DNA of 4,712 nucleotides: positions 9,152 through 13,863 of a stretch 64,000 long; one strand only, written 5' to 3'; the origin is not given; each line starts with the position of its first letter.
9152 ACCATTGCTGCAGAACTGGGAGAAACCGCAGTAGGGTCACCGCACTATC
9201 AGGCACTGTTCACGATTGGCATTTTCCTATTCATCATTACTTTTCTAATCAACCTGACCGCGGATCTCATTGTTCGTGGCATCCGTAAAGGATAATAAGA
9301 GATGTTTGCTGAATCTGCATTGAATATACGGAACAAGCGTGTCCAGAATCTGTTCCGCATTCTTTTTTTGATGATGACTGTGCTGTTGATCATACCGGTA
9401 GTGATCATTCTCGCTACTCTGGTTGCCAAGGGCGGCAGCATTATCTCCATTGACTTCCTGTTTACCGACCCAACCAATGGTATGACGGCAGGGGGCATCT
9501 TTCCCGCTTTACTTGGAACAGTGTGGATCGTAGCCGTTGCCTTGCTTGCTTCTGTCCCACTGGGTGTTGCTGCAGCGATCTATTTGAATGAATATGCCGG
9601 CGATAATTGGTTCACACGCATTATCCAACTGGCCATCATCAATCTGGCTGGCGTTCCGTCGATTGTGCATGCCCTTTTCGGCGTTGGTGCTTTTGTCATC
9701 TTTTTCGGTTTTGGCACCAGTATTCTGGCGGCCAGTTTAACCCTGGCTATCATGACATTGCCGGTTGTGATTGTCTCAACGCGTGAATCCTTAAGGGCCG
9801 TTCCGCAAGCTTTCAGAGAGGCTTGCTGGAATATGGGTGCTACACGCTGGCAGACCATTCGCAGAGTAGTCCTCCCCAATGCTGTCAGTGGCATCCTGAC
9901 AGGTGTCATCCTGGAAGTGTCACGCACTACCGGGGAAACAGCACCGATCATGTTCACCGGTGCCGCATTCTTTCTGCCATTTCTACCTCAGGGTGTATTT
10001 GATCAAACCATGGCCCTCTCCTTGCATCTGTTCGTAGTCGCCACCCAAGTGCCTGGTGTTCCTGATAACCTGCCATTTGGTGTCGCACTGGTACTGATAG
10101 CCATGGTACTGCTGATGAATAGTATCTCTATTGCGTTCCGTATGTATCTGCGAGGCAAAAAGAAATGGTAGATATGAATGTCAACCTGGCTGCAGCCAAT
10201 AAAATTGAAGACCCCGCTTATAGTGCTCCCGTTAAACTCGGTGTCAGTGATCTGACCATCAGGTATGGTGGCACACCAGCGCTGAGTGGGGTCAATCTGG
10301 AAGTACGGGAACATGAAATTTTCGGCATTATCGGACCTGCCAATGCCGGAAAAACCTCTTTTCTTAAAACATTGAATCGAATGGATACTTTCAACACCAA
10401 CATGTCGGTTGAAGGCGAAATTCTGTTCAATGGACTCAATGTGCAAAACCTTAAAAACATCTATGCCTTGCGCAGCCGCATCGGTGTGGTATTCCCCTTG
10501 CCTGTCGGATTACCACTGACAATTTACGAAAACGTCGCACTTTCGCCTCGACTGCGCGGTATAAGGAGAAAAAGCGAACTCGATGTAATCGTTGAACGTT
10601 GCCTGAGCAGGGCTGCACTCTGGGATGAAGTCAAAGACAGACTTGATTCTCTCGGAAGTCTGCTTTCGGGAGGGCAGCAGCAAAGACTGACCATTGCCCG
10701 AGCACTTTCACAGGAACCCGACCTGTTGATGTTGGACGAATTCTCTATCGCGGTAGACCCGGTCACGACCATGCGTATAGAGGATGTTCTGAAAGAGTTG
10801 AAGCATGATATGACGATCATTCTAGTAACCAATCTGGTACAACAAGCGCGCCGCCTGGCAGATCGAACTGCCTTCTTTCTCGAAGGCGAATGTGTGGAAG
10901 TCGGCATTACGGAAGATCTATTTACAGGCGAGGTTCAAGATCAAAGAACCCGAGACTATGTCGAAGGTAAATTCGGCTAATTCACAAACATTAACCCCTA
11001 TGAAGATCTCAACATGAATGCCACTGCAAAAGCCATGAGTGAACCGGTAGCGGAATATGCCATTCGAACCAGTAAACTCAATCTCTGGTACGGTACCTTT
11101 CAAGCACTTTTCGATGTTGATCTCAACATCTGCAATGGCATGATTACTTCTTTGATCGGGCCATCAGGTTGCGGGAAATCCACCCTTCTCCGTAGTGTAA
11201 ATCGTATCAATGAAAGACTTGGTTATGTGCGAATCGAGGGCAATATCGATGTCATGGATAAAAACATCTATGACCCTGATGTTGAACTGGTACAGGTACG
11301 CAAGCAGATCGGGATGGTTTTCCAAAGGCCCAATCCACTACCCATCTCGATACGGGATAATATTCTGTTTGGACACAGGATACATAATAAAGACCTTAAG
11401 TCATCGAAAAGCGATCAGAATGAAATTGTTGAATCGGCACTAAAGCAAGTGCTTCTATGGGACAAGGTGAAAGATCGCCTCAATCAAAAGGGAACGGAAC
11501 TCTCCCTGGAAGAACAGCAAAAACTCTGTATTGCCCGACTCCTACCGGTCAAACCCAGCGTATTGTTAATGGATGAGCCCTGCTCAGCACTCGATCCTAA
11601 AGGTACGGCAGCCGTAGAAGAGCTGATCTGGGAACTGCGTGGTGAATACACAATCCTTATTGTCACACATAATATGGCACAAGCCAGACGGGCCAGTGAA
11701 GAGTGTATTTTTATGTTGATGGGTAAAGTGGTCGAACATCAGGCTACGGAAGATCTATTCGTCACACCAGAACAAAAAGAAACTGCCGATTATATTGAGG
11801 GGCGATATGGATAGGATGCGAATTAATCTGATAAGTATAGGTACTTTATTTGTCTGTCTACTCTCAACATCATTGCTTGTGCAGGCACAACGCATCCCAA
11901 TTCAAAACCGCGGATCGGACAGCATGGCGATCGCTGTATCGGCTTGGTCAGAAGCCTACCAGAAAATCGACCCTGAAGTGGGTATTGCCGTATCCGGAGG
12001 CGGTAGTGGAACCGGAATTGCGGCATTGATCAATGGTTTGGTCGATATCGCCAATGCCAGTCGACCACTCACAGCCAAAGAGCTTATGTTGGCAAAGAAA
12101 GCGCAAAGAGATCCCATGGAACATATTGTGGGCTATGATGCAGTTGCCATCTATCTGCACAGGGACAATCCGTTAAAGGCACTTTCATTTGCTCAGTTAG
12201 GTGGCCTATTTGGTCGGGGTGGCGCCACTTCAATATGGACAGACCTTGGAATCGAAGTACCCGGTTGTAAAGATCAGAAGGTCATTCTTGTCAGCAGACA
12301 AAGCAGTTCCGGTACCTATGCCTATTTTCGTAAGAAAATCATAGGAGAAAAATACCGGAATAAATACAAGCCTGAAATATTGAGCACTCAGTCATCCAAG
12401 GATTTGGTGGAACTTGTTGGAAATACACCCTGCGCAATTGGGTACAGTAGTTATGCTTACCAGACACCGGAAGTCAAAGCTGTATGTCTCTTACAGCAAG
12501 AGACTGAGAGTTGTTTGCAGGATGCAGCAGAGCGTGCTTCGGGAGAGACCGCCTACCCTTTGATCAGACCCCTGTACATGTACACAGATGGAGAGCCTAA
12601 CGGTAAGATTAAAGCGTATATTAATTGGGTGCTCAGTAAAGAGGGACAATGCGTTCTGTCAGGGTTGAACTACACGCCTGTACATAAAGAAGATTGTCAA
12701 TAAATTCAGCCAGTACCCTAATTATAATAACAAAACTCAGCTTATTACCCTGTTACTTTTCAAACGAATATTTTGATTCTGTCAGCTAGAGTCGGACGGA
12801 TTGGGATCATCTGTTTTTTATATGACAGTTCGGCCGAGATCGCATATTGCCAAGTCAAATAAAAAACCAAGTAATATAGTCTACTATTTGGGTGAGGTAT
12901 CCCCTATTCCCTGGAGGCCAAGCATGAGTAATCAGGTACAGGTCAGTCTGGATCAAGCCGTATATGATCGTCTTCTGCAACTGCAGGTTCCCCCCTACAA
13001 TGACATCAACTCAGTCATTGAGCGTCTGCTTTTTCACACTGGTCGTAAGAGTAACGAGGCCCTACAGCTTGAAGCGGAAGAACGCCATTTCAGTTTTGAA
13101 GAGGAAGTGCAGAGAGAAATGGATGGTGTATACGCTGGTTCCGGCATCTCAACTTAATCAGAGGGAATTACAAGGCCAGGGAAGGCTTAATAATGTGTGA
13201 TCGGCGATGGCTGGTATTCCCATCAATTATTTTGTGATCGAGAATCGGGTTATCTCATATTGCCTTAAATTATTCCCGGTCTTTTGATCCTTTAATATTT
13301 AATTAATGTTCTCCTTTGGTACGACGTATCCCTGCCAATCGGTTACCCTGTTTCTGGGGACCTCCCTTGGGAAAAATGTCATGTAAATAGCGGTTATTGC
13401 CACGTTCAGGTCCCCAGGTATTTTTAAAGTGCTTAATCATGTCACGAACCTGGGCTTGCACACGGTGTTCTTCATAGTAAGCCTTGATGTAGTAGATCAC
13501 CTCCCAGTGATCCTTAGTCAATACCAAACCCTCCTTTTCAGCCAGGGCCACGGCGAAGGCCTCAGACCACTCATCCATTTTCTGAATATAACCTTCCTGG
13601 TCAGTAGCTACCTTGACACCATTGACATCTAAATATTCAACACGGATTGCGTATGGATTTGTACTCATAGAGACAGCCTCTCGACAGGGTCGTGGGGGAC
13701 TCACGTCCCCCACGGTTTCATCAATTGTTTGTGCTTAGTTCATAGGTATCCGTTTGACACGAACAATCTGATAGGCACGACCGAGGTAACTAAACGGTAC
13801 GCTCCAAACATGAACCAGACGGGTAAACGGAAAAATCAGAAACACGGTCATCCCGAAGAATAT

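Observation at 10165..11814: Two different PstB ATPases with complementary motif degeneracies, implying an asymmetric heterodimer with one consensus and one degenerate ATP site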

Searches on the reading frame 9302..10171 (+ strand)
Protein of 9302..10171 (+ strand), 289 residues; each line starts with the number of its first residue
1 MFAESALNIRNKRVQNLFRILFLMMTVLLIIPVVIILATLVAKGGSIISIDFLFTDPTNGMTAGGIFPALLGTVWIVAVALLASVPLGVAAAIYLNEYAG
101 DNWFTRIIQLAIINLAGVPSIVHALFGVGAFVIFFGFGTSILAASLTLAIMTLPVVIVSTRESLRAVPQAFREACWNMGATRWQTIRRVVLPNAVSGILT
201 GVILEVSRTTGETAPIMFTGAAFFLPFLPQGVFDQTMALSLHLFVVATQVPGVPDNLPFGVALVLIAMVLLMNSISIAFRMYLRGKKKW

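Call 3: search_protein_families(library=ncbifam, proteins=[window:9302-10171:+])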
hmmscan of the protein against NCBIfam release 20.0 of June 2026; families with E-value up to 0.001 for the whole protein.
window:9302-10171:+ (289 aa): 24 families
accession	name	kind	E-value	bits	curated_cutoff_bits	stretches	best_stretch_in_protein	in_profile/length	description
TIGR00974.1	3a0107s02c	equivalog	8.3e-79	264.5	193.45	1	16-280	2-267/272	phosphate ABC transporter permease PstA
TIGR02138.1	phosphate_pstC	equivalog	1e-39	136.3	196.45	1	16-279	2-291/296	phosphate ABC transporter permease subunit PstC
NF008430.0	PRK11268.1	equivalog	9.9e-34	116.7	439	1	11-275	22-285/295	phosphate ABC transporter permease PstA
NF008435.0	PRK11275.1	equivalog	1.6e-19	70.2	502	2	129-220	158-250/319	phosphate ABC transporter permease PstC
NF006939.0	PRK09421.1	equivalog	2e-10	40.5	262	1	71-278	13-217/230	molybdate ABC transporter permease subunit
TIGR00969.1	3a0106s02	subfamily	3.5e-10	39.8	240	1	12-218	14-220/272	sulfate ABC transporter permease subunit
TIGR02139.1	permease_CysT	equivalog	2e-09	37.4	246.1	1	142-220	133-211/265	sulfate ABC transporter permease subunit CysT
TIGR02141.1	modB_ABC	equivalog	2.1e-09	37.4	182.6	1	77-221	7-161/208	molybdate ABC transporter permease subunit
NF043074.1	MMSYN1_0196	equivalog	9e-09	35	350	1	8-206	4-203/277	spermidine/putrescine ABC transporter permease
NF008208.0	PRK10971.1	equivalog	3.7e-08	33.2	415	1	140-220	139-219/277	sulfate/thiosulfate ABC transporter permease CysT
TIGR01581.1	Mo_ABC_porter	hypoth_equivalog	4.4e-08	32.9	210.3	1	148-272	110-224/225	ABC transporter permease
NF011624.0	PRK15050.1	equivalog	8.5e-08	31.7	247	1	11-224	16-244/297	2-aminoethylphosphonate ABC transporter permease subunit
TIGR03226.1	PhnU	equivalog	4.6e-07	29.6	283.45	1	122-235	162-272/311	2-aminoethylphosphonate ABC transporter permease subunit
TIGR01097.1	PhnE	equivalog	5.1e-07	29.4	216.7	1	17-202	9-188/252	phosphonate ABC transporter, permease protein PhnE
TIGR03416.1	ABC_choXWV_perm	equivalog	1.9e-06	27.6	363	1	15-202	37-211/267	choline ABC transporter permease subunit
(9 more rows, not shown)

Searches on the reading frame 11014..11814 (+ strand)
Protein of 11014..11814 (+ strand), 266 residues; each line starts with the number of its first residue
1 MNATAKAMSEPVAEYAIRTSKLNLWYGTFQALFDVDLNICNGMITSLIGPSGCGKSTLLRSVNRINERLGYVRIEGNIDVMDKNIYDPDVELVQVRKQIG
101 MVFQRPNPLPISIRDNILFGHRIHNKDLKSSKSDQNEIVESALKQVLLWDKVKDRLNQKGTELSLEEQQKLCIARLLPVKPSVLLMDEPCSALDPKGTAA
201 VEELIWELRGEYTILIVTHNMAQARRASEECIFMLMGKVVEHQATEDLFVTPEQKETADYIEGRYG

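Call 3: search_protein_families(library=ncbifam, proteins=[window:11014-11814:+])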
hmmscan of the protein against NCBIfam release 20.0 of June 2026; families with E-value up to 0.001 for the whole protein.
window:11014-11814:+ (266 aa): 186 families (the best 25 are shown)
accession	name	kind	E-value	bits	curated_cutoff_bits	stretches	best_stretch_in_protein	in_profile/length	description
TIGR00972.1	3a0107s01c2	equivalog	4.2e-97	324.3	343.2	1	17-266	2-248/248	phosphate ABC transporter ATP-binding protein PstB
NF010860.0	PRK14267.1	equivalog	2.2e-78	263.4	412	1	14-266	2-253/253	phosphate ABC transporter ATP-binding protein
NF010851.0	PRK14258.1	subfamily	2.7e-65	220.4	425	1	16-264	7-259/261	phosphate ABC transporter ATP-binding protein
NF010864.0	PRK14271.1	equivalog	1.1e-59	201.8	561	1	15-264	20-265/276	phosphate ABC transporter ATP-binding protein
NF010840.0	PRK14246.1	equivalog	3.1e-53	181.1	425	1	13-264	7-255/257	phosphate ABC transporter ATP-binding protein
NF008338.0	PRK11124.1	equivalog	2.3e-41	141.9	369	1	16-261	2-240/242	arginine ABC transporter ATP-binding protein ArtP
NF007027.0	PRK09493.1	equivalog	6.5e-39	133.7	379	1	24-260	9-235/240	glutamine ABC transporter ATP-binding protein GlnQ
NF008428.0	PRK11264.1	equivalog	5e-37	127.5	406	1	21-262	8-245/250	L-cystine ABC transporter ATP-binding protein TcyN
TIGR04521.1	ECF_ATPase_2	equivalog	1e-36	126.5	330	1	29-255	18-239/279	energy-coupling factor transporter ATPase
TIGR03005.1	ectoine_ehuA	equivalog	9.2e-36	123.3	345.4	1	17-261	1-247/252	ectoine/hydroxyectoine ABC transporter ATP-binding protein EhuA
TIGR02315.1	ABC_phnC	equivalog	6.4e-35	120.7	266.1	1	17-247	2-232/243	phosphonate ABC transporter ATP-binding protein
TIGR04520.1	ECF_ATPase_1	equivalog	8.3e-34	117.2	315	1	26-254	10-229/269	energy-coupling factor transporter ATPase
TIGR01186.1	proV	subfamily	7.6e-33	114.1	326.6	1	28-261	5-230/363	betaine/proline/choline family ABC transporter ATP-binding protein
TIGR03258.1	PhnT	equivalog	1.5e-32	113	499.15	1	16-261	8-240/359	2-aminoethylphosphonate ABC transport system ATP-binding subunit PhnT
TIGR00968.1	3a0106s01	subfamily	2.3e-32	112.4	342.75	1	22-258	6-228/237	sulfate ABC transporter ATP-binding protein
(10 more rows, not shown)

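Call 11: find_homologous_proteins(query=window:11014-11811:+, max_evalue=1e-20)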
Query window:11014-11811:+ (266 aa): 8000 proteins with E <= 1e-20 among 8000 candidates; the best 120 are listed.
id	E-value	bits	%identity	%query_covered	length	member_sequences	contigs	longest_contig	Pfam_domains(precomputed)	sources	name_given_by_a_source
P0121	3.7e-171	585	99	100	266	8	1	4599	PF00005.34,PF02463.26,PF13304.13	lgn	-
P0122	5.0e-171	585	99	100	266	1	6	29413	PF00005.34,PF02463.26,PF13304.13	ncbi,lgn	ncbi:MAG: phosphate ABC transporter ATP-binding protein [Candidatus Thiodiazotropha sp. (ex. Lucinom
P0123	8.2e-169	577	100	97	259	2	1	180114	PF00005.34,PF02463.26,PF13304.13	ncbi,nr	ncbi:MAG: phosphate ABC transporter ATP-binding protein [Candidatus Thiodiazotropha sp. (ex Codakia 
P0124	3.0e-167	572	97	100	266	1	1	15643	PF00005.34,PF02463.26,PF13304.13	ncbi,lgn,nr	ncbi:MAG: phosphate ABC transporter ATP-binding protein [Candidatus Thiodiazotropha sp. (ex Ustalcin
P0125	3.9e-159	546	92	100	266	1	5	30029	PF00005.34,PF02463.26,PF13304.13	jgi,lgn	jgi:phosphate transport system ATP-binding protein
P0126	7.0e-158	542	92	100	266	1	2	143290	PF00005.34,PF02463.26,PF13304.13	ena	-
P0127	2.2e-157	540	93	97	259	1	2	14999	PF00005.34,PF02463.26,PF13304.13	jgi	jgi:phosphate transport system ATP-binding protein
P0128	2.4e-155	533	91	100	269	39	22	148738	PF00005.34,PF02463.26,PF13304.13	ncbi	ncbi:MAG: phosphate ABC transporter ATP-binding protein [Candidatus Thiodiazotropha endolucinida]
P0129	5.1e-155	532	92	97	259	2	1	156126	PF00005.34,PF02463.26,PF13304.13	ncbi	ncbi:MAG: phosphate ABC transporter ATP-binding protein [Candidatus Thiodiazotropha sp.]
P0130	1.5e-154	531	91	97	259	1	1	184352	PF00005.34,PF02463.26,PF13304.13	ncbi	ncbi:MAG: phosphate ABC transporter ATP-binding protein [Candidatus Thiodiazotropha sp.]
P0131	2.8e-154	530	91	97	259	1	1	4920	PF00005.34,PF02463.26,PF13304.13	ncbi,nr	ncbi:MAG: phosphate ABC transporter ATP-binding protein [Candidatus Thiodiazotropha sp. (ex Ctena or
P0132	5.4e-154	529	91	97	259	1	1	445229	PF00005.34,PF02463.26,PF13304.13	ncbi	ncbi:MAG: phosphate ABC transporter ATP-binding protein [Candidatus Thiodiazotropha sp.]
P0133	1.0e-153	528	92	95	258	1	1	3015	PF00005.34,PF02463.26,PF13304.13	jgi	jgi:phosphate transport system ATP-binding protein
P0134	2.5e-153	527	91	97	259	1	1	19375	PF00005.34,PF13304.13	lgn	-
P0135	4.9e-153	526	89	100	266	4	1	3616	PF00005.34,PF02463.26,PF13304.13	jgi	jgi:phosphate transport system ATP-binding protein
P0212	9.9e-143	492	83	100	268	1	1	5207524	PF00005.34,PF02463.26,PF13304.13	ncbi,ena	-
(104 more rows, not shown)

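Call 23: find_related_loci(query=window:11014-11811:+, collection=metagenome_contigs, flank=5000)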
Query window:11014-11811:+ (266 aa) in metagenome_contigs; peptide patterns used: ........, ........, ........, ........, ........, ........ (x = any residue, [..] = any of these).
600 stretches matched a pattern (row limit reached: there are more); 577 encode a relative of the query (tblastn E <= 1e-3); the best 80 are kept; 80 distinct loci.
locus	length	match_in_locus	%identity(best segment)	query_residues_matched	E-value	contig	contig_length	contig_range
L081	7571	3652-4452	85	1-266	6e-159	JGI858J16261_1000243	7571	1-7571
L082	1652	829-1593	88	12-266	3e-169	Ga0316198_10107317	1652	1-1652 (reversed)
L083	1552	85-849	85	12-266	1e-165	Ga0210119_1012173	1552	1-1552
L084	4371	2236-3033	82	1-266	2e-155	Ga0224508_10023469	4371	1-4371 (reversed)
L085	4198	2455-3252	81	1-266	2e-155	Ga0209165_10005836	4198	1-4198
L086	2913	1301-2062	85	13-266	2e-158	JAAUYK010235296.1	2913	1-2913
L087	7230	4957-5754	81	1-266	1e-150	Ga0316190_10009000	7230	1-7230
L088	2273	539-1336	80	1-266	7e-160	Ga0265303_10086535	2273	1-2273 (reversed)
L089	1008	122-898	83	8-266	9e-166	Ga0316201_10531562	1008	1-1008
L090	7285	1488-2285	80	1-266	8e-150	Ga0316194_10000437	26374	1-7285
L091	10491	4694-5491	80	1-266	8e-150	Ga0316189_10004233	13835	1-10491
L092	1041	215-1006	82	3-266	8e-165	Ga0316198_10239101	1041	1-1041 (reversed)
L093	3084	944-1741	80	1-266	8e-156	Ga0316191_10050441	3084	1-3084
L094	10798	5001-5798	80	1-266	6e-149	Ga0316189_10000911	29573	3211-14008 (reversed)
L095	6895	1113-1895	82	6-266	2e-148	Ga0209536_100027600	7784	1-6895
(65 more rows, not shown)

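Call 30: search_protein_families(library=pfam, proteins=[window:11014-11814:+], max_evalue=0.01)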
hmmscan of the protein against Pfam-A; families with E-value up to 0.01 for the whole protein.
window:11014-11814:+ (266 aa): 8 families
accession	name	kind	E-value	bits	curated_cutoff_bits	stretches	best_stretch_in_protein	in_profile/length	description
PF00005.33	ABC_tran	-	4.4e-26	92.5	25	1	34-190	3-136/137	ABC transporter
PF13304.12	AAA_21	-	2.4e-08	34.8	27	1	44-103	1-60/304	AAA domain, putative AbiEii toxin, Type IV TA system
PF02463.25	SMC_N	-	1.5e-05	25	40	1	43-232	25-209/220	RecF/RecN/SMC N terminal domain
PF13191.12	AAA_16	-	0.00016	22.7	32.6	1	43-98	25-81/167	AAA ATPase domain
PF13555.12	AAA_29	-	0.00058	20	27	1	27-59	10-39/61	P-loop containing region of AAA domain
PF13401.12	AAA_22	-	0.0029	18.4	27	1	43-77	6-33/130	AAA domain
PF00931.28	NB-ARC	-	0.0029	17.3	23.5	1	43-187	19-107/248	NB-ARC domain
PF03193.22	RsgA_GTPase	-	0.0042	17.3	30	1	40-64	104-128/174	RsgA GTPase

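Call 54: find_encoding_contigs(protein=P0212, flank=8000, max_places=3)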
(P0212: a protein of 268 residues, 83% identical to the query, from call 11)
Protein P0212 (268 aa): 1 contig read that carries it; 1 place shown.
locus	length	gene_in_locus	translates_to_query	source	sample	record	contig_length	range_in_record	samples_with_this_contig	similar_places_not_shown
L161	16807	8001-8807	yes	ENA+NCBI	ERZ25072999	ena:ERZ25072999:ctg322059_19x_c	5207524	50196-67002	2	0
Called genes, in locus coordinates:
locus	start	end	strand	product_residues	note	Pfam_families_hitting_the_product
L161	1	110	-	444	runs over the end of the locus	PF00939:Na_sulph_symp (weak), PF02040:ArsB, PF03600:CitMHS, PF16980:CitMHS_2, PF06450:NhaB (weak), PF00939:Na_sulph_symp (weak)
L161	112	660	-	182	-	PF00571:CBS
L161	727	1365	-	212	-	PF00300:His_Phos_1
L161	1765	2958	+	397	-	PF03477:ATP-cone (faint), PF06414:Zeta_toxin (faint), PF13191:AAA_16 (weak), PF13238:AAA_18 (weak)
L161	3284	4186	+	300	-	PF12849:PBP_like_2, PF13531:SBP_bac_11 (weak), PF12727:PBP_like (weak)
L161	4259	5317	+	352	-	PF01895:PhoU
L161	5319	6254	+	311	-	PF00528:BPD_transp_1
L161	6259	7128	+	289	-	PF00528:BPD_transp_1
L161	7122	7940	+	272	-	PF00005:ABC_tran, PF13304:AAA_21 (faint)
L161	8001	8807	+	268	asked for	PF02463:SMC_N (faint), PF00005:ABC_tran, PF13304:AAA_21 (faint)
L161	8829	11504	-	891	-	PF12729:4HB_MCP_1 (weak), PF05227:CHASE3 (weak), PF00672:HAMP, PF18947:HAMP_2 (weak), PF00015:MCPsignal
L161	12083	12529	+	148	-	PF07813:LTXXQ (weak)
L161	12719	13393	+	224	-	PF00072:Response_reg, PF00486:Trans_reg_C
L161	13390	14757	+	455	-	PF00672:HAMP, PF00512:HisKA, PF13581:HATPase_c_2 (weak), PF02518:HATPase_c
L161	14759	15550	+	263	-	PF07264:EI24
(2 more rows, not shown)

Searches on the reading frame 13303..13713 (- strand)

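Call 30: search_protein_families(library=pfam, proteins=[window:13303-13713:-], max_evalue=0.01)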
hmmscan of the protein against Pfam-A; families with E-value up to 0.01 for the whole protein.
window:13303-13713:- (136 aa): 1 family
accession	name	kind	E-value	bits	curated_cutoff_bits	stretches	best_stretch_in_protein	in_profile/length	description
PF04358.19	DsrC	-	2.5e-32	111.9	24.9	1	30-131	2-102/107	DsrC like protein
